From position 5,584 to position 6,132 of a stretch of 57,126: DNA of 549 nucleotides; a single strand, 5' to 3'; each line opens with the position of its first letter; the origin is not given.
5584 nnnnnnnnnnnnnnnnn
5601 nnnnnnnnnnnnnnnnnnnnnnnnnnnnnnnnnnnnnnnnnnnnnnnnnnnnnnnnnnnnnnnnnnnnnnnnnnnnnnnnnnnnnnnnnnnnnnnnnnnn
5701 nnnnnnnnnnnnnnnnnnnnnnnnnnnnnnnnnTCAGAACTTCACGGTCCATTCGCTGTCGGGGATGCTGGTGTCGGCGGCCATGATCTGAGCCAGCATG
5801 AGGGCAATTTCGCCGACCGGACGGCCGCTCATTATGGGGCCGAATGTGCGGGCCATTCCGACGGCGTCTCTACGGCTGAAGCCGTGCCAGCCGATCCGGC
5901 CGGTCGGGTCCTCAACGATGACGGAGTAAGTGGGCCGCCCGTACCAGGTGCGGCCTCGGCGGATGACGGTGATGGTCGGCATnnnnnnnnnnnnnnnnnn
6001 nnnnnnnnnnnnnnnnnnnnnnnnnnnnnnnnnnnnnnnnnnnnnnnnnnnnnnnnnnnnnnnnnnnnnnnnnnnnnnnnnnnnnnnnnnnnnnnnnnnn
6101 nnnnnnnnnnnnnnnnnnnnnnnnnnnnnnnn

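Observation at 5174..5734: Stand-alone macrodomain gene beside the portal, giving an ADP-ribosylation writer, eraser and Nudix set in one phage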

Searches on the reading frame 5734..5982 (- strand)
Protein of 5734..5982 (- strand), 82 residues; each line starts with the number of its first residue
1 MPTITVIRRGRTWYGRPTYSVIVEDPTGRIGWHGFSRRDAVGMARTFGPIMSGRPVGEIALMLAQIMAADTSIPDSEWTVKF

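Call 4: search_protein_families(library=pfam, proteins=[window:5734-5982:-], max_evalue=0.01)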
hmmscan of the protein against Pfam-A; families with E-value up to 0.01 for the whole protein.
window:5734-5982:- (82 aa): 0 families

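Call 71: search_protein_families(library=ncbifam, proteins=[window:5734-5982:-], max_evalue=0.01)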
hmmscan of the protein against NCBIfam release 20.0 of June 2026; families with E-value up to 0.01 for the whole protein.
window:5734-5982:- (82 aa): 0 families
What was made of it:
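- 5734..5982 (-): 82-aa gene whose TGA stop overlaps the macro ATG (TGATG). It has a strong GGGAGG ribosome-binding site and unknown function. It is not linked to macro in relatives. No Pfam or NCBIfam hit (calls 4, 71).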
